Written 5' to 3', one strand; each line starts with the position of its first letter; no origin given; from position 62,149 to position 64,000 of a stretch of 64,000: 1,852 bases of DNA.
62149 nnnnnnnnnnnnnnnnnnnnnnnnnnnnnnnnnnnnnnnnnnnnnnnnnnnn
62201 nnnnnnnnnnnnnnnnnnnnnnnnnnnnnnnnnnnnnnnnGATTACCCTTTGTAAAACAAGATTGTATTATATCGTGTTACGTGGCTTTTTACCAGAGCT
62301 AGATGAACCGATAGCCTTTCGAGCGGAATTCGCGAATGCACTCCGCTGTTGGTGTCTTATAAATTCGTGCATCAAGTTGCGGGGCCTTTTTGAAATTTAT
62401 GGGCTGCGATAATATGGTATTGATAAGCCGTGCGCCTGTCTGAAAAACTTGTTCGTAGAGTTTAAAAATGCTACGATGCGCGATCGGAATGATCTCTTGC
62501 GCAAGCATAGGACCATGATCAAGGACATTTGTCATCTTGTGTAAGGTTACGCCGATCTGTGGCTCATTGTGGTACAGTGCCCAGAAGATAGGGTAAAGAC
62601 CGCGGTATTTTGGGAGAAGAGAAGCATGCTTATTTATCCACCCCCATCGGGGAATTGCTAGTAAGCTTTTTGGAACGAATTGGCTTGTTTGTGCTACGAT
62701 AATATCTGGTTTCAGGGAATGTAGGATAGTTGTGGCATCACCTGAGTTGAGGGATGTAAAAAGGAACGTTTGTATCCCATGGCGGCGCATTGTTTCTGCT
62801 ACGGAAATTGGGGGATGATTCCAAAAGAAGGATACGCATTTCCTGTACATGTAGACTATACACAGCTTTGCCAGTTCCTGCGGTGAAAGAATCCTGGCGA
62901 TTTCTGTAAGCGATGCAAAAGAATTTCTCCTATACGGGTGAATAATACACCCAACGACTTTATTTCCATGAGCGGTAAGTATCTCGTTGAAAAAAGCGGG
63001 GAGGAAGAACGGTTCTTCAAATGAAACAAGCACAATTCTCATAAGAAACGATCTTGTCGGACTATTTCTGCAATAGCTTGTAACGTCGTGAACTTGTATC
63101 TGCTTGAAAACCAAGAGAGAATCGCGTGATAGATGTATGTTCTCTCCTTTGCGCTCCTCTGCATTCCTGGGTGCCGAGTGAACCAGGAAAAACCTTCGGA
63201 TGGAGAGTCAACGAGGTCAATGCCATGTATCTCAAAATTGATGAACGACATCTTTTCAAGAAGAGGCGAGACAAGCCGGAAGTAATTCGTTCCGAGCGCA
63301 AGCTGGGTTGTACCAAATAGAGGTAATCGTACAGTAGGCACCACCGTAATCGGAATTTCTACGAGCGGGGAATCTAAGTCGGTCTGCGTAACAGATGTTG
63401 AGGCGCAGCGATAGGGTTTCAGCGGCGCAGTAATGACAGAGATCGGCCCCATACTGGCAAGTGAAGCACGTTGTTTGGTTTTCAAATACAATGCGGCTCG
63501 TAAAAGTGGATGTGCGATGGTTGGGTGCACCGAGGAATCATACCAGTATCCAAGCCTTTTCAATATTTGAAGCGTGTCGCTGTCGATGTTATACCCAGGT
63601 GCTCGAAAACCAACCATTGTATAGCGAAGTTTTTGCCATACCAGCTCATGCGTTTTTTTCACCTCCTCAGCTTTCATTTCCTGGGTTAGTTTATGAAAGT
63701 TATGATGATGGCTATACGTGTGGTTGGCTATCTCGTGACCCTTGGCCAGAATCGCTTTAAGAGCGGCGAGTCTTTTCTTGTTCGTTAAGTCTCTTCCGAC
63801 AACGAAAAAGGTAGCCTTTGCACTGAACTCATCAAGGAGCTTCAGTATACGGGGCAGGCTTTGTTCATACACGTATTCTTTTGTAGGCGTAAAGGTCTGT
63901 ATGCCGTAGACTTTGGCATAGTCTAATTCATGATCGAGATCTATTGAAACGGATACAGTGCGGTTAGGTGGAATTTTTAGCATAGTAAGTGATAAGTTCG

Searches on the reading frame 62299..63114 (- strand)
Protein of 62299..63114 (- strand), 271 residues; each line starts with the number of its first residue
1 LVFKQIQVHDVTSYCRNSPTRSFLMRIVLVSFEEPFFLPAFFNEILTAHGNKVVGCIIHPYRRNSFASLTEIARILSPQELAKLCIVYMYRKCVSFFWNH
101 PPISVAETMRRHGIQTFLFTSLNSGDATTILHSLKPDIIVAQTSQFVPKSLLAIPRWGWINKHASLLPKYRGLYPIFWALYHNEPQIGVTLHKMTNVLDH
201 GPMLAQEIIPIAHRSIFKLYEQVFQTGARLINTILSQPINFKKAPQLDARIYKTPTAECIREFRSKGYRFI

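Call 11: search_protein_families(library=ncbifam, proteins=[window:62299-63114:-], max_evalue=0.01)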
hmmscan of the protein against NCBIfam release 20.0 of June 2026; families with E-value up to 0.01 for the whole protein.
window:62299-63114:- (271 aa): 7 families
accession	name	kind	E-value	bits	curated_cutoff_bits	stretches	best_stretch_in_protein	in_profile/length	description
TIGR00460.1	fmt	equivalog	2.2e-23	82.9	201.5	1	108-246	52-192/315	methionyl-tRNA formyltransferase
NF005414.0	PRK06988.1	equivalog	2.8e-23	82.4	316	1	104-235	46-179/311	formyltransferase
NF005998.1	PRK08125.1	equivalog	1.2e-21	76.8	777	1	103-237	43-179/649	bifunctional UDP-4-amino-4-deoxy-L-arabinose formyltransferase/UDP-glucuronic acid oxidase ArnA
NF004684.0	PRK06027.1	subfamily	2.6e-10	40.5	223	1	128-241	158-269/286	formyltetrahydrofolate deformylase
NF005755.0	PRK07579.1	equivalog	3.1e-09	37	238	1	143-234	74-163/245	dTDP-4-amino-4,6-dideoxyglucose formyltransferase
TIGR00639.1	PurN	equivalog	1.1e-08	34.9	150.1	1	132-216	76-161/192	phosphoribosylglycinamide formyltransferase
TIGR00655.1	PurU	equivalog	1.4e-08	34.8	285.95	1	133-240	158-263/280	formyltetrahydrofolate deformylase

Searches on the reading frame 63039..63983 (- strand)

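Call 11: search_protein_families(library=ncbifam, proteins=[window:63039-63983:-], max_evalue=0.01)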
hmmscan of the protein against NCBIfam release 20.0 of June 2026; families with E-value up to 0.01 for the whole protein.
window:63039-63983:- (314 aa): 11 families
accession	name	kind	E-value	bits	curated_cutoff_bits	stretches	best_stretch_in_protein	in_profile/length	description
TIGR03006.1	pepcterm_polyde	equivalog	4.4e-22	78.5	276.2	1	39-244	32-203/272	XrtA system polysaccharide deacetylase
TIGR02764.1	spore_ybaN_pdaB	equivalog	1.9e-15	57.1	237.4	1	40-146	18-121/191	polysaccharide deacetylase family sporulation protein PdaB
TIGR02873.1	spore_ylxY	hypoth_equivalog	2.5e-13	49.9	391.5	1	41-130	98-184/268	probable sporulation protein, polysaccharide deacetylase family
NF045821.1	PgAcgDacpgdA1_Bac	equivalog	2.2e-11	43.2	400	1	43-137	103-194/282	peptidoglycan-N-acetylglucosamine deacetylase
TIGR02884.1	spore_pdaA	equivalog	1.1e-10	41.6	298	1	39-146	47-153/224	delta-lactam-biosynthetic de-N-acetylase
TIGR04243.1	nodulat_NodB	equivalog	1.3e-10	41.2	240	1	43-130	17-102/197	chitooligosaccharide deacetylase NodB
NF045820.1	PgAcgDacpgdA_Strep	equivalog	1.8e-07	30.3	800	1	42-129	282-366/463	peptidoglycan-N-acetylglucosamine deacetylase PgdA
NF011923.2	PRK15394.1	equivalog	8.2e-05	22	382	0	70-155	88-176/294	4-deoxy-4-formamido-L-arabinose-phosphoundecaprenol deformylase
NF045822.1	PgAcgDacpgdA2_Bac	equivalog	0.00013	21.4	400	1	45-115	86-153/274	peptidoglycan-N-acetylglucosamine deacetylase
TIGR03212.1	uraD_N-term-dom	equivalog_domain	0.00061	18.9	424.6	1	36-119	72-152/297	allantoinase PuuE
NF053788.1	GlcNAc_PG_deac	equivalog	0.0016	17.9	280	1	89-154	92-156/241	N-acetylglucosaminyl phosphatidylglycerol deacetylase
